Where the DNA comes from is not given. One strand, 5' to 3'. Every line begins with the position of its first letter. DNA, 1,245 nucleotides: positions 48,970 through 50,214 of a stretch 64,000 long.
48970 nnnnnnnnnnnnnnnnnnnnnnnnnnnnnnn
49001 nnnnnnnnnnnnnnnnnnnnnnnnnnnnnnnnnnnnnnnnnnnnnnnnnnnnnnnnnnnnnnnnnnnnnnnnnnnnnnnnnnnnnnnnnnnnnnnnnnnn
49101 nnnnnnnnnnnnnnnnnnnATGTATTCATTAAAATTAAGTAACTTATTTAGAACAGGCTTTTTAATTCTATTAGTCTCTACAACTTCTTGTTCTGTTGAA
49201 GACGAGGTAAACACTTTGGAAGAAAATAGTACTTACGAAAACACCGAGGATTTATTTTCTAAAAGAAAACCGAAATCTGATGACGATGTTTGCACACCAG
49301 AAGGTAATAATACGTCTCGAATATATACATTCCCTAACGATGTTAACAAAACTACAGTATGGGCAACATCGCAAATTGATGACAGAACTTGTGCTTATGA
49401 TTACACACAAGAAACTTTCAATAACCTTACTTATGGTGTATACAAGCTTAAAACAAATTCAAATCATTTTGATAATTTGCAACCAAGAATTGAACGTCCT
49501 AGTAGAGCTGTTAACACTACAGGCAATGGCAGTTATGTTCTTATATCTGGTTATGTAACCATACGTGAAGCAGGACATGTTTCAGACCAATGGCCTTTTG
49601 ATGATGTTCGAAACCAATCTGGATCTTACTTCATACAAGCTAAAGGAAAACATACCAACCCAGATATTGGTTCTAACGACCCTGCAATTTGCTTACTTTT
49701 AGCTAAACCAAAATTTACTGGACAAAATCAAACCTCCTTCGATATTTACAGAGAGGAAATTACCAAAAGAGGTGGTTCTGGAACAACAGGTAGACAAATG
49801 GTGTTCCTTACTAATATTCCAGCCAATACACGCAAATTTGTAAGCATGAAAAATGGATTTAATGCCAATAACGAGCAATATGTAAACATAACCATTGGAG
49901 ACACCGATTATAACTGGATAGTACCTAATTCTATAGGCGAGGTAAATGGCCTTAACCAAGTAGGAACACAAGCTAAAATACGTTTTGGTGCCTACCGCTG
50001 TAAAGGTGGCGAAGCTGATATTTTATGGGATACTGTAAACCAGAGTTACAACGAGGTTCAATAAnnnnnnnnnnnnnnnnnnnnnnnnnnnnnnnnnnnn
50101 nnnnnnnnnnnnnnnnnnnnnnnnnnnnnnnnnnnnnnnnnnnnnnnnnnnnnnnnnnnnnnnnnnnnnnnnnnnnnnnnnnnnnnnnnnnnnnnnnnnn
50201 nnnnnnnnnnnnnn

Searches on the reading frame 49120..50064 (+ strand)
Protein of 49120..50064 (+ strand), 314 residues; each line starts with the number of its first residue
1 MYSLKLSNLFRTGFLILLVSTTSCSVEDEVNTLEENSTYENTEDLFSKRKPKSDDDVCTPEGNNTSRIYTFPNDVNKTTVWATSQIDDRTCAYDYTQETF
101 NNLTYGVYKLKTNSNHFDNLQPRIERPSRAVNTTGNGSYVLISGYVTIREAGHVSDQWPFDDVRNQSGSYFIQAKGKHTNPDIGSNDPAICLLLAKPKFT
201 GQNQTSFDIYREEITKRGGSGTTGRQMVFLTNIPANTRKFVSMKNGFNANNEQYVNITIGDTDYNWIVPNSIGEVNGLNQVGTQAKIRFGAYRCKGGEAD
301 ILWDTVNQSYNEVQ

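Call 3: search_protein_families(library=pfam, proteins=[window:49120-50064:+], max_evalue=1)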
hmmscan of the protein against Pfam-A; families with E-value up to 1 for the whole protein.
window:49120-50064:+ (314 aa): 1 family
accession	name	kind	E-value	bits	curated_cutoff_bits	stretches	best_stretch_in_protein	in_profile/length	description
PF22826.3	PL28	-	1e-85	287.6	27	1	52-309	7-254/257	PL28 ulvan lyases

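Call 4: search_protein_families(library=ncbifam, proteins=[window:49120-50064:+], max_evalue=1)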
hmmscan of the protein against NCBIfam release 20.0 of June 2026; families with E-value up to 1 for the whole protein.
window:49120-50064:+ (314 aa): 0 families

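Call 7: search_solved_structures(query=window:49120-50064:+, max_evalue=10, show_alignments=2)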
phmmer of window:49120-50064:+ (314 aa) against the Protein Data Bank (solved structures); distinct sequences matched with E-value up to 10: 2.
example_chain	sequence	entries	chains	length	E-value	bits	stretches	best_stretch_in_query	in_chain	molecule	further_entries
6d2c_A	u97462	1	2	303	2.2e-43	151.7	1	8-312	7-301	Ulvan lyase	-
6d3u_A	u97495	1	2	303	1.4e-42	149.1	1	8-312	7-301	Ulvan lyase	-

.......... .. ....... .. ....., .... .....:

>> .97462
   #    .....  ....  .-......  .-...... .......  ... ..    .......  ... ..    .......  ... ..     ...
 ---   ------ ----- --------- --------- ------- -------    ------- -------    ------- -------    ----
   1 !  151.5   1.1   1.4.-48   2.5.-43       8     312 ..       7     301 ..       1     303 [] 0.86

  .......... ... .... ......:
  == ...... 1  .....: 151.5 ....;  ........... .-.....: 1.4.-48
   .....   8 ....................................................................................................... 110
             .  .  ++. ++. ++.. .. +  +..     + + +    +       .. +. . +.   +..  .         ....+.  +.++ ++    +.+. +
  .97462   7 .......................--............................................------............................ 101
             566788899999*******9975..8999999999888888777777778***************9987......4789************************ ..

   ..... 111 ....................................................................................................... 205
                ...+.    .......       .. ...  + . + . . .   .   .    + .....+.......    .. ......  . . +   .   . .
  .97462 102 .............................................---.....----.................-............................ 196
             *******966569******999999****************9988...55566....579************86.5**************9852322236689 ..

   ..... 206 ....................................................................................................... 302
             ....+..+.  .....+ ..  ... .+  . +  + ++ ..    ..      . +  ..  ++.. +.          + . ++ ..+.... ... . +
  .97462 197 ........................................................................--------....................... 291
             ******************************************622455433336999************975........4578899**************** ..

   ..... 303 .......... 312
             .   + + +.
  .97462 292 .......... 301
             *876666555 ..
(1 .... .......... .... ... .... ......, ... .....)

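Call 59: predict_structure(alignment_id=A2)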
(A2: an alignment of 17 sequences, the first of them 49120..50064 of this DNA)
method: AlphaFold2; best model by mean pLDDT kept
length: 314 residues; sequences in the alignment: 17
mean_pLDDT: 80.6   pTM: 0.79
mean pLDDT of the five models: 80.6, 78.4, 78.2, 77.5, 77.3
residues with pLDDT >= 90: 159; 70-90: 68; 50-70: 46; < 50: 41
segments of 3 or more residues with pLDDT < 50: 1-3, 5-8, 10-13, 17-34, 36-38, 75-82
pLDDT, mean of each block of 10 residues (from residue 1): 46 47 41 47 58 55 62 50 70 86 92 76 89 95 97 85 88 95 87 96 95 92 93 98 98 98 97 81 96 91 93 91
secondary structure, 60 per line:
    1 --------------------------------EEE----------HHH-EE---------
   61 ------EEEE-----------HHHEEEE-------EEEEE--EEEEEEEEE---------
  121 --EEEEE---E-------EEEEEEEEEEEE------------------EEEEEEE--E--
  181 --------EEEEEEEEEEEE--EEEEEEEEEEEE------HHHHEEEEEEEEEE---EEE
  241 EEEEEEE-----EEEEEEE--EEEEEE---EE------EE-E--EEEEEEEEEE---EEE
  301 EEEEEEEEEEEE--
elements in order: E33-35 E67-70 E85-88 E96-100 E103-111 E123-127 E139-150 E169-175 E189-200 E203-214 H221-224 E225-234 E238-247 E253-259 E262-267 E285-294 E298-312

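Call 69: list_cluster_members(proteins=[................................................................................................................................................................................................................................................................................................, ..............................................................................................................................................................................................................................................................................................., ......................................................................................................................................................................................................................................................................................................, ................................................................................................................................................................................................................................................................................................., P0010, P0001, window:49120-50064:+])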
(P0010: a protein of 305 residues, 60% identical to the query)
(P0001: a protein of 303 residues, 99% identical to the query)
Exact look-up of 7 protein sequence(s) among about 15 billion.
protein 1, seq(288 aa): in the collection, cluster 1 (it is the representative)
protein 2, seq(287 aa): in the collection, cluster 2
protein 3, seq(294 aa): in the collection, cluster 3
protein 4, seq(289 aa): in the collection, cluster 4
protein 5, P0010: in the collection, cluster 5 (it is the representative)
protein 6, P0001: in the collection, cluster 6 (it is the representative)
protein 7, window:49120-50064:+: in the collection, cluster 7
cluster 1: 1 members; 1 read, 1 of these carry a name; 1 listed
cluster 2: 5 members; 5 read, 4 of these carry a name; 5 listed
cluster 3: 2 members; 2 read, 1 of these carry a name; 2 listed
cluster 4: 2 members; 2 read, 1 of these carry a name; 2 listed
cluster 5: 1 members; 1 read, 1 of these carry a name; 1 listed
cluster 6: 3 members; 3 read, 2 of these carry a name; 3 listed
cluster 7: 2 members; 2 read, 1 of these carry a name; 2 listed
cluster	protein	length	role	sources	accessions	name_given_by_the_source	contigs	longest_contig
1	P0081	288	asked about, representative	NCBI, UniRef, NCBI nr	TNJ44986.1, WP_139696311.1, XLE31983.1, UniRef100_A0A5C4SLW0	hypothetical protein KFZ70_12055 [Tamlana fucoidanivorans] | Alginate lyase 2 domain-containing protein n=1 Tax=Allotamlana fucoidanivorans ... | hypothetical protein [Tamlana fucoidanivorans]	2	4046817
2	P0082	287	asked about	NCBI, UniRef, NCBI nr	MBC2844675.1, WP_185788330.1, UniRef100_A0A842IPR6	hypothetical protein [Winogradskyella flava] | PL28 ulvan lyase domain-containing protein n=1 Tax=Winogradskyella flava TaxID=1884876 ...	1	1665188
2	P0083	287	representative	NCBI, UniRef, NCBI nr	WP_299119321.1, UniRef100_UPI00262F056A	hypothetical protein [uncultured Winogradskyella sp.] | hypothetical protein n=1 Tax=uncultured Winogradskyella sp. TaxID=395353 ...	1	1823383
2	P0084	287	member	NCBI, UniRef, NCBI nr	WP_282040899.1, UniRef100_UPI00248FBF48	hypothetical protein [Winogradskyella flava] | hypothetical protein n=1 Tax=Winogradskyella flava TaxID=1884876 RepID=UPI00248FBF48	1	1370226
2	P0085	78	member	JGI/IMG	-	hypothetical protein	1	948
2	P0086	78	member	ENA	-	-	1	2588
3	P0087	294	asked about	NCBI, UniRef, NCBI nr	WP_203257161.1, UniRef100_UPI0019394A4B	hypothetical protein [Hyunsoonleella ulvae] | hypothetical protein n=1 Tax=Hyunsoonleella ulvae TaxID=2799948 RepID=UPI0019394A4B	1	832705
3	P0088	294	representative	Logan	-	-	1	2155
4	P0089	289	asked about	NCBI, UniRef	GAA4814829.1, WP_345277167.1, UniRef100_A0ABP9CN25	hypothetical protein [Litoribaculum gwangyangense] | Alginate lyase 2 domain-containing protein n=1 Tax=Litoribaculum gwangyangense ...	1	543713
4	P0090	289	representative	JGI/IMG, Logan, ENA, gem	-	-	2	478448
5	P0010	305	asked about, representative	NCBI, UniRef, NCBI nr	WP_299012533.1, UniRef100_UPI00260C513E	hypothetical protein [uncultured Polaribacter sp.] | hypothetical protein n=1 Tax=uncultured Polaribacter sp. TaxID=174711 RepID=UPI00260C513E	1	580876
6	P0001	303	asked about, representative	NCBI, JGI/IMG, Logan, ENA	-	hypothetical protein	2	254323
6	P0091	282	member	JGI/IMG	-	hypothetical protein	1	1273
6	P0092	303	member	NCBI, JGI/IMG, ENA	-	-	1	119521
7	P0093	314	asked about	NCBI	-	-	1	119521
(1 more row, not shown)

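Call 70: search_protein_families(library=pfam, proteins=[P0081, P0082, P0087, P0089], max_evalue=10)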
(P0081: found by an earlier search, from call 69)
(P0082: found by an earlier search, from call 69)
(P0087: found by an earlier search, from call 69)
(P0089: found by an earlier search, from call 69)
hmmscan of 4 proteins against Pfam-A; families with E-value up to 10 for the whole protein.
P0081 (288 aa): 1 family
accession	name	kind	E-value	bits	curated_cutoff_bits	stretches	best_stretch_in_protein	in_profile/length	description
PF08787.18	Alginate_lyase2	-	4.8e-05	23.7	29.7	1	134-283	83-221/225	Alginate lyase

P0082 (287 aa): 2 families
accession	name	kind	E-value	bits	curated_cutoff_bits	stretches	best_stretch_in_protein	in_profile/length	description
PF22826.3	PL28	-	8e-10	38.9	27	1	49-281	8-250/257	PL28 ulvan lyases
PF08787.18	Alginate_lyase2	-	0.00032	21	29.7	1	129-283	78-222/225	Alginate lyase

P0087 (294 aa): 2 families
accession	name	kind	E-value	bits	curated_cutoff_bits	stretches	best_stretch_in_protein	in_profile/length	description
PF08787.18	Alginate_lyase2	-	0.00011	22.5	29.7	1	139-290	82-222/225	Alginate lyase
PF13665.11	Tox-PAAR-like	-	0.12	13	31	1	139-206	37-102/108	Toxin PAAR-like domain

P0089 (289 aa): 1 family
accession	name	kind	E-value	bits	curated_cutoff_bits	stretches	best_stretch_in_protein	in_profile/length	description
PF16339.10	DUF4969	-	0.017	15.9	31.4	1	7-36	6-35/79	Domain of unknown function (DUF4969)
